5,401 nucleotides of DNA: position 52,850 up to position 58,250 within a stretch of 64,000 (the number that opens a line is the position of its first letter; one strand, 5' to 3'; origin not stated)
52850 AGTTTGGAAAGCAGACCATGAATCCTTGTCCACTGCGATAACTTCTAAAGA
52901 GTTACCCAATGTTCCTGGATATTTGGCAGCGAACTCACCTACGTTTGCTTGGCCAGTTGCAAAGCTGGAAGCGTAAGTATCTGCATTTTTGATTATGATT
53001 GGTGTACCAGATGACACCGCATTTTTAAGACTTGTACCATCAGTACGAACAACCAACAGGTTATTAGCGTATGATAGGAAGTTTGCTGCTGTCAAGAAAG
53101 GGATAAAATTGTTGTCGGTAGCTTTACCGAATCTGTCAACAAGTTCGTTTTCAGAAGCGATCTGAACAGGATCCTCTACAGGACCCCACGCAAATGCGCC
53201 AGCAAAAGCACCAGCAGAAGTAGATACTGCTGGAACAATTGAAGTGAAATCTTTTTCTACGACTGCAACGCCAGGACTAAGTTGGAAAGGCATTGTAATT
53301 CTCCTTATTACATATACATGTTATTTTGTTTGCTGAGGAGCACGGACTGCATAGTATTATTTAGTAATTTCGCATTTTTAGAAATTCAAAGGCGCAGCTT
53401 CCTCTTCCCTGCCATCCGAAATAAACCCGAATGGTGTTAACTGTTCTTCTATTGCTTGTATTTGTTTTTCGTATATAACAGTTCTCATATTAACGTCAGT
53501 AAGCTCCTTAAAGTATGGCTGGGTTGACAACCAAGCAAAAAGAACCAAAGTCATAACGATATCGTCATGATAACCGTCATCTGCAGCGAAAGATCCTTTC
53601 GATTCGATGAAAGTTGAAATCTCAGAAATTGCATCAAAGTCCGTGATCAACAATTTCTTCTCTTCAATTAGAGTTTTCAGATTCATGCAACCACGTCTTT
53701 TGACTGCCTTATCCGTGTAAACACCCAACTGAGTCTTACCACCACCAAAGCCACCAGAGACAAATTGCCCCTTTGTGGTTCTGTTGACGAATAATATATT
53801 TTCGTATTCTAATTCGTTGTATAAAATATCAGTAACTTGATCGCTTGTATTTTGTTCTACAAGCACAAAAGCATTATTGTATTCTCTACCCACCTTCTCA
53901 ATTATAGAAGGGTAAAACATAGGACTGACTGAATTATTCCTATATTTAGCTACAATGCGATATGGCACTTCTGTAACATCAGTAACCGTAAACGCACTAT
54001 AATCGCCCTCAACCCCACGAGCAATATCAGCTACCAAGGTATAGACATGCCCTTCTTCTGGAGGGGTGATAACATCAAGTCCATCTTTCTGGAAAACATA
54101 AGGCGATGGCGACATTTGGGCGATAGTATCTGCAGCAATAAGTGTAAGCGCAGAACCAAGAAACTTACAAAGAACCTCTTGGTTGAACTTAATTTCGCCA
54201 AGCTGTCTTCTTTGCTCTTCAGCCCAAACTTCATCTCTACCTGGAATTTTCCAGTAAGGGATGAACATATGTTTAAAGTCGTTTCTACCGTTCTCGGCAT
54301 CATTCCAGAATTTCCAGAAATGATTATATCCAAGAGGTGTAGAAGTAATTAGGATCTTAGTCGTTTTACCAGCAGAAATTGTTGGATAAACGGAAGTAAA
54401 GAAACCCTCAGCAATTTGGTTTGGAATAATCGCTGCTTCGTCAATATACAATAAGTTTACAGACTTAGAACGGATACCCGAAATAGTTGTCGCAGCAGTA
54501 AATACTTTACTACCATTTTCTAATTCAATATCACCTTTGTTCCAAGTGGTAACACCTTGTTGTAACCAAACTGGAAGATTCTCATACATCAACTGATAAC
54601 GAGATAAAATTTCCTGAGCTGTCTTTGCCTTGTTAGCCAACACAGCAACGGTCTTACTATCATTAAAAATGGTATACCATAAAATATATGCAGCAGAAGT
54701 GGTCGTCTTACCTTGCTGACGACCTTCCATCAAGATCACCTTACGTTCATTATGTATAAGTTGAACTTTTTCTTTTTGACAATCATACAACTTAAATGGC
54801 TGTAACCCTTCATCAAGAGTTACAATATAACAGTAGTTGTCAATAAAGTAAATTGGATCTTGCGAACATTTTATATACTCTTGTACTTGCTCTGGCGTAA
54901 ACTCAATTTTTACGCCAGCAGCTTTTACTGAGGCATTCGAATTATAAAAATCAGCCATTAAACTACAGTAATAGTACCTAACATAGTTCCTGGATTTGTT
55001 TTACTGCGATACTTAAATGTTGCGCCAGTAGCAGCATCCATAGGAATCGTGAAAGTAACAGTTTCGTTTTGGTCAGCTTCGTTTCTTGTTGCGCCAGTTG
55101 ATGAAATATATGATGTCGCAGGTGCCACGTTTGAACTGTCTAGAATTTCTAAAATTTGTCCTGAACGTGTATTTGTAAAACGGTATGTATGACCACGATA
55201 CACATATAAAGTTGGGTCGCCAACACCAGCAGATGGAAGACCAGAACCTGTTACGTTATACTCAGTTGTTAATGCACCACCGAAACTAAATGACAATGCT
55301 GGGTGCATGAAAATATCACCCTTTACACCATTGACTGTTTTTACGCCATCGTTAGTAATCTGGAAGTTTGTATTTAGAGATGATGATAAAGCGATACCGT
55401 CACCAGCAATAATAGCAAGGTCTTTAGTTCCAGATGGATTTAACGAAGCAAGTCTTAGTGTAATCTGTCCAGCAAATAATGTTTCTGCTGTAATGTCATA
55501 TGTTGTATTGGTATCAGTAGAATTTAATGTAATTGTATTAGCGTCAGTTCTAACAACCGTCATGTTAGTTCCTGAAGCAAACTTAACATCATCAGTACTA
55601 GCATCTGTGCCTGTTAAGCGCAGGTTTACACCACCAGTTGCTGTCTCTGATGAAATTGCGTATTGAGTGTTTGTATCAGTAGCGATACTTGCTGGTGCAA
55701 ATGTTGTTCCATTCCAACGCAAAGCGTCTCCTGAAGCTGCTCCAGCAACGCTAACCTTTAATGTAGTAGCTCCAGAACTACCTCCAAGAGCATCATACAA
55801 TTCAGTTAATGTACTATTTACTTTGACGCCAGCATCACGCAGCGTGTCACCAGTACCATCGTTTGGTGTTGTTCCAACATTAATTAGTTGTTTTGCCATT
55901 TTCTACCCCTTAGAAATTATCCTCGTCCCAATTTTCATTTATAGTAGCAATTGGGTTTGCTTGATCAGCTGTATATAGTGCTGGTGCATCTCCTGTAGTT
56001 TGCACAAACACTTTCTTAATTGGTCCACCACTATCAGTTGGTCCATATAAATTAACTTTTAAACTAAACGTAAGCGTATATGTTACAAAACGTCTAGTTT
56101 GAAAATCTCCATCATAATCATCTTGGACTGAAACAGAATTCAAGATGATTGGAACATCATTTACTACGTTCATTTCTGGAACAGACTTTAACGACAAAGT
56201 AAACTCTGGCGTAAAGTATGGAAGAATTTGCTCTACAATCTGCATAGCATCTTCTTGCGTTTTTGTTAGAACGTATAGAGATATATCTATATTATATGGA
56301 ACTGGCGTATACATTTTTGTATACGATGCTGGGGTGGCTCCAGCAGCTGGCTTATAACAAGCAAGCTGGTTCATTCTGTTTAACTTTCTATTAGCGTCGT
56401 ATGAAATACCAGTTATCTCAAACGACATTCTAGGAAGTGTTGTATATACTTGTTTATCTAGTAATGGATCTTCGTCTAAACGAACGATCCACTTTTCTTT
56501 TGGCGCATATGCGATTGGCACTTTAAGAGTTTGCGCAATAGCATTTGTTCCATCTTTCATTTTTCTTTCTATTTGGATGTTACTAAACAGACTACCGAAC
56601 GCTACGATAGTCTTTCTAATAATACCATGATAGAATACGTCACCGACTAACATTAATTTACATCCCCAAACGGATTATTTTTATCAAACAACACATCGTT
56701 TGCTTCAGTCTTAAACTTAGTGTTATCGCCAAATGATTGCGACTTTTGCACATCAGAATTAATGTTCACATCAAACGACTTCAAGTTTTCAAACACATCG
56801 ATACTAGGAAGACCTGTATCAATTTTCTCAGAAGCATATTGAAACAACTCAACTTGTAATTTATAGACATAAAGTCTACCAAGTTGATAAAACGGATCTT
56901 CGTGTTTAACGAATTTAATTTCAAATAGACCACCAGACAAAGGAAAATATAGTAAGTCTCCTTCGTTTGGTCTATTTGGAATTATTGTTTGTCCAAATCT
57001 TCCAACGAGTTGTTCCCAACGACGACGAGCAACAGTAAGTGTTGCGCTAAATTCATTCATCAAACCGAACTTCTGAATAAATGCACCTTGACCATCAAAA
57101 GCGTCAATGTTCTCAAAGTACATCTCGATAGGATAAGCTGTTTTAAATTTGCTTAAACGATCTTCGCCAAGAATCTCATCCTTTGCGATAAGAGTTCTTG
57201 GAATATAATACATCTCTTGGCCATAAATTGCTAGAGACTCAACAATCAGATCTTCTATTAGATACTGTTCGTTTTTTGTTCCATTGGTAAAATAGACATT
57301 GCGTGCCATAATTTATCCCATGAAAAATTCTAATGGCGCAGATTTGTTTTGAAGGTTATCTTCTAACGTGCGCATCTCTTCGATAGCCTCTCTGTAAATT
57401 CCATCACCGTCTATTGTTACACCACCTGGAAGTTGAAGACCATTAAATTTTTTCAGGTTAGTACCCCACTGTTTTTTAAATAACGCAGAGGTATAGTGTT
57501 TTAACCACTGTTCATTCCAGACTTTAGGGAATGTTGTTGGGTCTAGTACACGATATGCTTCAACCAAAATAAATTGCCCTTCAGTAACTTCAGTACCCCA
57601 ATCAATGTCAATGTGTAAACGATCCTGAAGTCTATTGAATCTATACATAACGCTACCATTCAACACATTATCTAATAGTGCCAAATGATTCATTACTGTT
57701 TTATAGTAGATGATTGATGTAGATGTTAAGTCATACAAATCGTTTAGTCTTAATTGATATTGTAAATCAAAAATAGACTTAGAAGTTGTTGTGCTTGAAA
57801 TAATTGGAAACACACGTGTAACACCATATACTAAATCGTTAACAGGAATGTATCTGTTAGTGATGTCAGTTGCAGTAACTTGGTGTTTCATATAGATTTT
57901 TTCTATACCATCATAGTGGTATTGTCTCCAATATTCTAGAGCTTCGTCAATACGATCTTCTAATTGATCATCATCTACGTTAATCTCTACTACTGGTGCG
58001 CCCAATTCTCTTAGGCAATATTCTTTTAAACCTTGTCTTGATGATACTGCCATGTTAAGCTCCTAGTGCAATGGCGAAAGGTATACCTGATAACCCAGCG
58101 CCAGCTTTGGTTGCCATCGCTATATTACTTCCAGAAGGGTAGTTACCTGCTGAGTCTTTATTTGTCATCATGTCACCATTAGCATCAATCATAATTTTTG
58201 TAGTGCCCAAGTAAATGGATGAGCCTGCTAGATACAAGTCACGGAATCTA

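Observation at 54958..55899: No recognisable small terminase; a fiber-like 313-aa gene occupies the gene 16 slot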

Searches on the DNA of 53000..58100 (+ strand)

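Call 6: search_dna_similar(query=window:53000-58100:+, collection=phages, mode=distant, max_rows=20)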
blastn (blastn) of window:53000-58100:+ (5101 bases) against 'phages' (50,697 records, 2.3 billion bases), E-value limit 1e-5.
Records with a match: 325; places in all: 352; records where one place covers at least 80% of the query: 0.
Best place of each record, by identity: 80-90% 7; 60-80% 318.
By first word of the organism name: Synechococcus 90; Escherichia 82; Cyanophage 46; Prochlorococcus 22; Enterobacteria 18; Shigella 11; Yersinia 8; Marine 7; Sinorhizobium 7; Tequatrovirus 7; and 12 more.
By host as written in the record: - 51; Synechococcus 41; Synechococcus sp. 31; Escherichia coli 29; Synechococcus sp. WH7803 16; Escherichia coli B 12; Synechococcus sp. WH8102 8; Synechococcus sp. MW02 7; and 68 more.
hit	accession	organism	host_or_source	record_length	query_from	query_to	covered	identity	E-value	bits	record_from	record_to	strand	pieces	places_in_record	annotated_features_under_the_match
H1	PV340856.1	Synechococcus phage Sf-FS3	Synechococcus sp. WH8102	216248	1317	3307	13%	65.5%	1e-7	131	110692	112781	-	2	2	tail sheath stabilizer | terminase large subunit | hypothetical protein (x2)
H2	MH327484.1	Marine virus AG-341-P01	single cell amplified by WGA-X; seawater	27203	1225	1909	13%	64.2%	4e-14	89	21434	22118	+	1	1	record has no annotation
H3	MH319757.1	Marine virus AG-345-O18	single cell amplified by WGA-X; seawater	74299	1225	1909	13%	64.1%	3e-16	96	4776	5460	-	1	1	record has no annotation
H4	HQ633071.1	Synechococcus phage S-SKS1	Synechococcus sp. WH7803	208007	1225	1908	13%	63.6%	3e-15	92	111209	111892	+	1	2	terminase large subunit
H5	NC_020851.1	Synechococcus phage S-SKS1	Synechococcus sp. WH7803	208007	1225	1908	13%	63.6%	3e-15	92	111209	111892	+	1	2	terminase large subunit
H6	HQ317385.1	Synechococcus phage S-RIM8 A.HR5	Synechococcus sp. WH7803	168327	1262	1905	13%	64.0%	2e-12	83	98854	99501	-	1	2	terminase large subunit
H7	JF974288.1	Synechococcus phage S-RIM8 A.HR1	Synechococcus sp. WH7803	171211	1262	1905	13%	64.0%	2e-12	83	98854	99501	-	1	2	gp17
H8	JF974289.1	Synechococcus phage S-RIM8 A.HR3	Synechococcus sp. WH7803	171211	1262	1905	13%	64.0%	2e-12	83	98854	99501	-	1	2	gp17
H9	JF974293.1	Synechococcus phage KBS-M-1A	Synechococcus sp. WH7803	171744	1262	1905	13%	64.0%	2e-12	83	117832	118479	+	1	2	hypothetical protein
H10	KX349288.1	Synechococcus phage S-RIM8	Synechococcus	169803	1262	1905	13%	64.0%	2e-12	83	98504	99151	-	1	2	terminase large subunit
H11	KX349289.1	Synechococcus phage S-RIM8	Synechococcus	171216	1262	1905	13%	64.0%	2e-12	83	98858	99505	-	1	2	terminase large subunit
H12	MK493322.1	Synechococcus phage S-RIM8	Synechococcus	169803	1262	1905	13%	64.0%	2e-12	83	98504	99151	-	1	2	terminase large subunit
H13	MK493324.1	Synechococcus phage S-RIM8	Synechococcus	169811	1262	1905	13%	64.0%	2e-12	83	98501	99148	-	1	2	terminase large subunit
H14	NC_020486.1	Synechococcus phage S-RIM8 A.HR1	Synechococcus sp. WH7803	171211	1262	1905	13%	64.0%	2e-12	83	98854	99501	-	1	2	terminase large subunit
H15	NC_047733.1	Synechococcus phage S-RIM8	Synechococcus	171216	1262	1905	13%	64.0%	2e-12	83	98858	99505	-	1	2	terminase large subunit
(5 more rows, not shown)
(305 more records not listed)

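Call 8: get_annotated_region(hit=H14, flank=5000)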
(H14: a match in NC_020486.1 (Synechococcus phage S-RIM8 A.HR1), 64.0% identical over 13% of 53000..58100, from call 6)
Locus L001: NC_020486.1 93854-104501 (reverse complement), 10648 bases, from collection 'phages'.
description: Synechococcus phage S-RIM8 A.HR1, complete genome.
organism: Synechococcus phage S-RIM8 A.HR1 (NCBI taxid 869724)
taxonomy: Viruses; Duplodnaviria; Heunggongvirae; Uroviricota; Caudoviricetes; Kyanoviridae; Neptunevirus; Neptunevirus srim18
host: Synechococcus sp. WH7803; source: chemostat; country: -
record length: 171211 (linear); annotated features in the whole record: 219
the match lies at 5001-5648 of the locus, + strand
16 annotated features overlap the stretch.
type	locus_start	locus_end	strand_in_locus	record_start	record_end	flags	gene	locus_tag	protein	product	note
CDS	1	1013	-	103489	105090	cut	-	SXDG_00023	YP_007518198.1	portal protein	-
CDS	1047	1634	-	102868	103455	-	-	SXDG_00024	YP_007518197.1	tail tube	-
CDS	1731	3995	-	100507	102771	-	-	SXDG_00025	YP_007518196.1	tail sheath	-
CDS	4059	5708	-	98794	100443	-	-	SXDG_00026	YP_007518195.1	terminase large subunit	-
CDS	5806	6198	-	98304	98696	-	-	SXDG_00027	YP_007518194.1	endonuclease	-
CDS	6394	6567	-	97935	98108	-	-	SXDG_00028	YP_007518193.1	hypothetical protein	-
CDS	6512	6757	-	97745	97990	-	-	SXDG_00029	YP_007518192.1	hypothetical protein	-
CDS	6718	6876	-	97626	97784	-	-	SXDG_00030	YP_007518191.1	gp123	-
CDS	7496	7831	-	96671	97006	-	-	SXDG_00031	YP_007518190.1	PetE plastocyanine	-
CDS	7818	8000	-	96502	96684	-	-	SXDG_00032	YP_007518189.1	hypothetical protein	-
CDS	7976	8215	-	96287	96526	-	-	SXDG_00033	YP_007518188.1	hypothetical protein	-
CDS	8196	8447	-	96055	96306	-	-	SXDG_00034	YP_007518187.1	gp116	-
CDS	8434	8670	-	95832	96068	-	-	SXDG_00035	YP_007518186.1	gp115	-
CDS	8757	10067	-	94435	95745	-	-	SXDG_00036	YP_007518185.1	virion structural protein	-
CDS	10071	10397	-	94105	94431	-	-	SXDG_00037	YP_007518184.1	hypothetical protein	-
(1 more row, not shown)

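Call 9: get_annotated_region(hit=H5, flank=5000)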
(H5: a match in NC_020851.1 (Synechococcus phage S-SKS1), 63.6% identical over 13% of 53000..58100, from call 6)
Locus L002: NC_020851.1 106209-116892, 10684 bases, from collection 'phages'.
description: Synechococcus phage S-SKS1 genomic sequence.
organism: Synechococcus phage S-SKS1 (NCBI taxid 754042)
taxonomy: Viruses; Duplodnaviria; Heunggongvirae; Uroviricota; Caudoviricetes; Llyrvirus; Llyrvirus SSKS1
host: Synechococcus sp. WH7803; source: North Atlantic; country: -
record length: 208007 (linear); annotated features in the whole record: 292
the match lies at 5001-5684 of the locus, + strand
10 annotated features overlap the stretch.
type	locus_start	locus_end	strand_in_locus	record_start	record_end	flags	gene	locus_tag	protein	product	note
CDS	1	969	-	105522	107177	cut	-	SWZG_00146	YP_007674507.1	portal protein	-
CDS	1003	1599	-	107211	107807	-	-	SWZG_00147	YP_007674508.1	tail tube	similar to gp19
CDS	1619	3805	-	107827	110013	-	-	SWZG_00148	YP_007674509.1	tail sheath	-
CDS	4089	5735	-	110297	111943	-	-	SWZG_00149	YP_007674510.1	terminase large subunit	similar to gp17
CDS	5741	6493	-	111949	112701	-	-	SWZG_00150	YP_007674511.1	hypothetical protein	-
CDS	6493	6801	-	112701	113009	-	-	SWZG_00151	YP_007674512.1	hypothetical protein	-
CDS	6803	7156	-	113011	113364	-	-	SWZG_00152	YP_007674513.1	hypothetical protein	-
CDS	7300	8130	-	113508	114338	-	-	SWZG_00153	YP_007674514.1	hypothetical protein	-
CDS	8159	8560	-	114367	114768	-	-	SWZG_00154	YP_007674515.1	terminase small subunit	-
CDS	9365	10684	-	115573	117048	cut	-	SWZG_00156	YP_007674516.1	head closure Hc2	similar to gp14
